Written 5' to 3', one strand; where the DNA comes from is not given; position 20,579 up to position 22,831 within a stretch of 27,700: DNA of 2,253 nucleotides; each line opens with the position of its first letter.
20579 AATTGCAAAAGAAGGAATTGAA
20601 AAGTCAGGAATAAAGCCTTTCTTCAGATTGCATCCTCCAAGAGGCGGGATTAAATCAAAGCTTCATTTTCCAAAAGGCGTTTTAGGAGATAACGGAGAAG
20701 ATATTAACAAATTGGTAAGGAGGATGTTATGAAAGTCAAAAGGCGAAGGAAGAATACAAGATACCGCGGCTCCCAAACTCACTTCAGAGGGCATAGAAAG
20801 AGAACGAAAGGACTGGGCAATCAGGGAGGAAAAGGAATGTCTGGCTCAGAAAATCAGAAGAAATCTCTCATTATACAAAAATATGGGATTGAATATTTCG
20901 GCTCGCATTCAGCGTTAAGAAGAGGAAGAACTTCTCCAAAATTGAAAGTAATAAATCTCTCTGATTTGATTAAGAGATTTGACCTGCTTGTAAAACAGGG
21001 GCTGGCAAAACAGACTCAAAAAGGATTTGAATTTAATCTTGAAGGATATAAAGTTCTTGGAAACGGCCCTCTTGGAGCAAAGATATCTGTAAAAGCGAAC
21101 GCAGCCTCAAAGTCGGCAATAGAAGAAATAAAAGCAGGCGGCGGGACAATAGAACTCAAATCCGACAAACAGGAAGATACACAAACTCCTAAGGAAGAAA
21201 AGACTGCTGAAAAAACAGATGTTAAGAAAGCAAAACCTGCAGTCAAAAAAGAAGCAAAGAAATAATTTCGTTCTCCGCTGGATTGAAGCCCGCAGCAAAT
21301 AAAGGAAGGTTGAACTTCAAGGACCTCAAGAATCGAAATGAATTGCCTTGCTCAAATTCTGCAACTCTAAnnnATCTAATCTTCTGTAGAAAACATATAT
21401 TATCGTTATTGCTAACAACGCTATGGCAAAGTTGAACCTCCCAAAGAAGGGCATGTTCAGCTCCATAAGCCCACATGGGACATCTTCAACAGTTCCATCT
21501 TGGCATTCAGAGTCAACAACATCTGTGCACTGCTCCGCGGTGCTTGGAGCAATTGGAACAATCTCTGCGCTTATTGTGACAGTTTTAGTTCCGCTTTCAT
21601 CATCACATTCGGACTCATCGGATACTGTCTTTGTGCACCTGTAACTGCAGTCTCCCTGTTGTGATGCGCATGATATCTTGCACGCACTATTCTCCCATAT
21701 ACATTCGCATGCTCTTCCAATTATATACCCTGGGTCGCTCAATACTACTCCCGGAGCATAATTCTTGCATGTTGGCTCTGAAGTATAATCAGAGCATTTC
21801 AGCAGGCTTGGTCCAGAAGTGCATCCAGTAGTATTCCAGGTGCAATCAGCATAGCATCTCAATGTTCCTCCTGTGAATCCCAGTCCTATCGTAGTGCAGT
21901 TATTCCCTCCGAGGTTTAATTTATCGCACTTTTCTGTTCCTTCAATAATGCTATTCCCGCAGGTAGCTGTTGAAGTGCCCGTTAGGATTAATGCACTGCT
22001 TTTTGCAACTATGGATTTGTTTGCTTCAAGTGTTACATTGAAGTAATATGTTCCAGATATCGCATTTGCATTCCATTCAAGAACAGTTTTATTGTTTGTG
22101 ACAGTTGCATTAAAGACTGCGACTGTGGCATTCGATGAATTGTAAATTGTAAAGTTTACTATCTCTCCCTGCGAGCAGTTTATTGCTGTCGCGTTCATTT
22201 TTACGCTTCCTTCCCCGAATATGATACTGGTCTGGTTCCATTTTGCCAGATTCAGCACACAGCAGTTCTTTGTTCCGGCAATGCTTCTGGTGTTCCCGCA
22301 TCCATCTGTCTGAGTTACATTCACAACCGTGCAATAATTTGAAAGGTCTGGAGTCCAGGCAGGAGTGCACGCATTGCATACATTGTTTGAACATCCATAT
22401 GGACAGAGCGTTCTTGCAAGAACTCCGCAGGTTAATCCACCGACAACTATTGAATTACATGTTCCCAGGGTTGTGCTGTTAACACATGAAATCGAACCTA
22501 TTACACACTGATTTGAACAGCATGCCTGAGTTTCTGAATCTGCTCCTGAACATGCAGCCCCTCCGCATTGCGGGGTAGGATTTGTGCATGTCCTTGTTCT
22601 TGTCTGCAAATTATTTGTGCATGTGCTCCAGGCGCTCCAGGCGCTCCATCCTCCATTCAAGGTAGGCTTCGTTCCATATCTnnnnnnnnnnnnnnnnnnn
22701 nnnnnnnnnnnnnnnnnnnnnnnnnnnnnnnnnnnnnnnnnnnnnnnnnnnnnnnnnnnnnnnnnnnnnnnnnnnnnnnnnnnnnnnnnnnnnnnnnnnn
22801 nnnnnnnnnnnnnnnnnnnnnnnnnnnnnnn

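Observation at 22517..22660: Eukaryote-style thrombospondin type-1 repeat in an archaeon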

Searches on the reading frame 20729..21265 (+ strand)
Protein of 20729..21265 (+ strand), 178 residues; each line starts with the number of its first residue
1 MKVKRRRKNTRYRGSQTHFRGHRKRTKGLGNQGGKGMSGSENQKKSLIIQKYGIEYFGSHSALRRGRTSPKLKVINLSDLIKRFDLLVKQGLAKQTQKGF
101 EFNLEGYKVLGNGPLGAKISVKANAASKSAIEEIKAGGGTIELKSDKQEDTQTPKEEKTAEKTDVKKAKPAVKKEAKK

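Call 65: search_protein_families(library=pfam, proteins=[window:20729-21265:+], max_evalue=0.001)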
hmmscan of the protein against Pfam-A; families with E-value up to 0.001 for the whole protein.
window:20729-21265:+ (178 aa): 1 family
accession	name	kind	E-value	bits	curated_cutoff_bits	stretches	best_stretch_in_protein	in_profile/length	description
PF00828.25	Ribosomal_L27A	-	4.6e-12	46.6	21.5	1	77-142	4-72/72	Ribosomal proteins 50S-L15, 50S-L18e, 60S-L27A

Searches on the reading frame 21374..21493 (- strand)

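Call 71: search_protein_families(library=ncbifam, proteins=[window:21374-21493:-], max_evalue=10)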
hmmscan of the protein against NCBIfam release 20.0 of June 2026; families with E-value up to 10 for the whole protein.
seq(40 aa): 2 families
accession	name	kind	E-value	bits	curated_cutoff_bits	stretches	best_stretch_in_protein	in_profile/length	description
NF045529.2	Heimdall-CTERM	domain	0.0063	16.9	24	1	20-38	5-23/26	Heimdall-CTERM domain-containing surface protein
TIGR03024.1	arch_PEF_CTERM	domain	0.24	11.7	23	1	20-38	4-23/25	PEF-CTERM sorting domain-containing protein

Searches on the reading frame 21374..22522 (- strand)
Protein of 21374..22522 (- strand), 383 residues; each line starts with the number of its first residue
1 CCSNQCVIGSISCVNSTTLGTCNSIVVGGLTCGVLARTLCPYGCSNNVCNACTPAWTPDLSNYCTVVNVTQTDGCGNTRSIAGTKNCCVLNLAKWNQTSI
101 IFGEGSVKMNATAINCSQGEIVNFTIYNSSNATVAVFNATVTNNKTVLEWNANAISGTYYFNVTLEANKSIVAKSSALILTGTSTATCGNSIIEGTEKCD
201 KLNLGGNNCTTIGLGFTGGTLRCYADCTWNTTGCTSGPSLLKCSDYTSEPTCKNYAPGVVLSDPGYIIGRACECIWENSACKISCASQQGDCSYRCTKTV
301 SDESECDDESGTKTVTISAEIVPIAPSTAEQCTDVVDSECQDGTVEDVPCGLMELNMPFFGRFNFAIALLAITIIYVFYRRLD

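Call 9: search_protein_families(library=pfam, proteins=[window:21374-22522:-], max_evalue=10)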
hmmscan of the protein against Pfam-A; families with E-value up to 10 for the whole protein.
seq(383 aa): 0 families

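Call 28: find_homologous_proteins(query=window:21374-22516:-, max_evalue=0.001)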
Query window:21374-22516:- (381 aa): 7 proteins with E <= 0.001 among 2496 candidates.
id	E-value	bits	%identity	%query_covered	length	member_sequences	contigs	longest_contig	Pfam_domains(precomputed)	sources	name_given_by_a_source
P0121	5.3e-81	291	48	83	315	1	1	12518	-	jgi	jgi:hypothetical protein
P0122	8.5e-66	241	44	83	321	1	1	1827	-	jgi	jgi:hypothetical protein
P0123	1.8e-58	217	40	84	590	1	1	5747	-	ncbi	-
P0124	1.8e-36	144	60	29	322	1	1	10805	-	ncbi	-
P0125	1.6e-17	82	63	13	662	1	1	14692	PF11617.14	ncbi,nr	ncbi:MAG: putative metal-binding motif-containing protein [Deltaproteobacteria bacterium]|nr:putativ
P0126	1.1e-11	63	62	14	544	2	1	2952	PF13948.12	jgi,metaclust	metaclust:\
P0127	6.0e-4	37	46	13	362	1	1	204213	-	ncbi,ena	-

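Call 31: find_encoding_contigs(protein=P0121, flank=7000)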
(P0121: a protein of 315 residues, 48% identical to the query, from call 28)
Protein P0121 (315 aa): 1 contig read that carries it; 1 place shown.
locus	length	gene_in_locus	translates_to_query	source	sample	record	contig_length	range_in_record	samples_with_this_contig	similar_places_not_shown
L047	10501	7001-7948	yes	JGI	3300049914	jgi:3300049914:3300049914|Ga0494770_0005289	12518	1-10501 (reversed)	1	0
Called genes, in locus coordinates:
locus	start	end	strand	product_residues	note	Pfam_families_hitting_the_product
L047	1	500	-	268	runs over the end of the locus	PF01138:RNase_PH, PF03725:RNase_PH_C (weak)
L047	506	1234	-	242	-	PF01138:RNase_PH, PF03725:RNase_PH_C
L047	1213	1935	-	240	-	PF21266:S1_RRP4 (weak), PF00013:KH_1, PF15985:KH_6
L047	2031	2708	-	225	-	PF01172:SBDS_N, PF09377:SBDS_domain_II, PF20268:SBDS_C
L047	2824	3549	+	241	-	PF10584:Proteasome_A_N, PF00227:Proteasome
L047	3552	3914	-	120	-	PF04266:ASCH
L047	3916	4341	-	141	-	PF01956:EMC3_TMCO1, PF02096:60KD_IMP (weak)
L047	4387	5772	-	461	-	PF00344:SecY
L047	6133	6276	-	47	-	-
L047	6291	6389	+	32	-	-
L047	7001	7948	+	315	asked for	-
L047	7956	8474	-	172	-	PF00828:Ribosomal_L27A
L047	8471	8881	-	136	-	-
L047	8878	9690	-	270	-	PF00333:Ribosomal_S5, PF03719:Ribosomal_S5_C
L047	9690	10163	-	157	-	PF17144:Ribosomal_L5e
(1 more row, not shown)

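Call 80: find_encoding_contigs(protein=P0124, flank=5000, max_places=2)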
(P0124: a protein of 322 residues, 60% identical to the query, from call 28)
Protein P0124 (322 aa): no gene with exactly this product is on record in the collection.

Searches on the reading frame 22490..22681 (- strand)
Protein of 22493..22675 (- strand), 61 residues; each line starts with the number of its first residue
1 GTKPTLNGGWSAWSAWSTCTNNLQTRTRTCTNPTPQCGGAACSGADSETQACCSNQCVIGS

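Call 9: search_protein_families(library=pfam, proteins=[window:22493-22675:-], max_evalue=10)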
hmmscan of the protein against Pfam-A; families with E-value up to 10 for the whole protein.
seq(61 aa): 3 families
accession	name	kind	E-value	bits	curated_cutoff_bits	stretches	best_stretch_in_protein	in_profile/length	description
PF00090.25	TSP_1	-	1.5e-06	28.8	21.6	1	9-57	2-49/49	Thrombospondin type 1 domain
PF19028.6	TSP1_spondin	-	0.0023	18.6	41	1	10-57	6-52/52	Spondin-like TSP1 domain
PF22195.2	TSP1_CFP_C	-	0.085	13.8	27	1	7-36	2-36/90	CFP-like, C-terminal thrombospondin type 1 domain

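Call 53: predict_structure(alignment_id=A3)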
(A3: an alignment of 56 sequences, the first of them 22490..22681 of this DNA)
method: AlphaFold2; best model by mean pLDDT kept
length: 64 residues; sequences in the alignment: 56
mean_pLDDT: 88.0   pTM: 0.62
mean pLDDT of the five models: 88.0, 87.0, 86.7, 86.4, 83.2
residues with pLDDT >= 90: 47; 70-90: 7; 50-70: 8; < 50: 2
segments of 3 or more residues with pLDDT < 50: none
pLDDT, mean of each block of 10 residues (from residue 1): 83 96 95 94 96 78 54
secondary structure, 60 per line:
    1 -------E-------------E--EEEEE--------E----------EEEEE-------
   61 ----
elements in order: E25-29 E49-53

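Call 57: fold_search(model_id=the predicted structure, library=pdb)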
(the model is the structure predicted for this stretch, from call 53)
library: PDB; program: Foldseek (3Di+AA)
matches with E <= 10: 159; with E <= 0.001: 16
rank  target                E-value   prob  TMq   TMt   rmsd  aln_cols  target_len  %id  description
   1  8b0f_C                4.3e-05  1.00  0.71  0.07   4.2        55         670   42  CryoEM structure of C5b8-CD59 (released 2023-02-22)
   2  7yyk                  8.5e-05  1.00  0.73  0.42   1.7        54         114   44  Crystal structure of the O-fucosylated form of TSRs1-3 from the human thrombospondin 1 (released 2022-05-25)
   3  3r6b                  9.1e-05  1.00  0.75  0.42   1.6        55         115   44  Crystal Structure of Thrombospondin-1 TSR Domains 2 and 3 (released 2011-08-10)
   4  6ool_A                1.2e-04  1.00  0.69  0.19   1.6        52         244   52  Structural elucidation of the Ectodomain of mouse UNC5H2 (released 2020-04-29)
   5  1lsl                  1.3e-04  1.00  0.71  0.41   1.3        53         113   45  Crystal Structure of the Thrombospondin-1 Type 1 Repeats (released 2002-12-18)
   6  4e0s_B                1.4e-04  1.00  0.73  0.06   1.3        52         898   40  Crystal Structure of C5b-6 (released 2012-04-18)
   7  5ftt_E                1.4e-04  1.00  0.69  0.18   1.5        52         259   46  Octameric complex of Latrophilin 3 (Lec, Olf) , Unc5D (Ig, Ig2, TSP1) and FLRT2 (LRR) (released 2016-05-04)
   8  5ftt_A                1.4e-04  1.00  0.69  0.18   1.4        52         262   46  Octameric complex of Latrophilin 3 (Lec, Olf) , Unc5D (Ig, Ig2, TSP1) and FLRT2 (LRR) (released 2016-05-04)
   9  8b0g_C                1.5e-04  1.00  0.72  0.07   1.1        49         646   45  2C9, C5b9-CD59 structure (released 2023-02-22)
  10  3t5o_A                3.3e-04  1.00  0.73  0.06   1.3        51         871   41  Crystal Structure of human Complement Component C6 (released 2012-02-01)
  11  7za1_E                4.8e-04  1.00  0.67  0.18   1.6        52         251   46  GPC3-Unc5D octamer structure and role in cell migration (released 2022-11-02)
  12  8b0f_E                5.4e-04  1.00  0.68  0.09   0.9        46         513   54  CryoEM structure of C5b8-CD59 (released 2023-02-22)
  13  7nyc_C                5.7e-04  1.00  0.69  0.07   2.9        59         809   36  cryoEM structure of 3C9-sMAC (released 2021-10-06)
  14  8b0f_B                6.5e-04  1.00  0.71  0.07   1.6        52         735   40  CryoEM structure of C5b8-CD59 (released 2023-02-22)
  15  4v2a                  7.3e-04  1.00  0.71  0.19   1.1        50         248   42  human Unc5A ectodomain (released 2014-11-05)
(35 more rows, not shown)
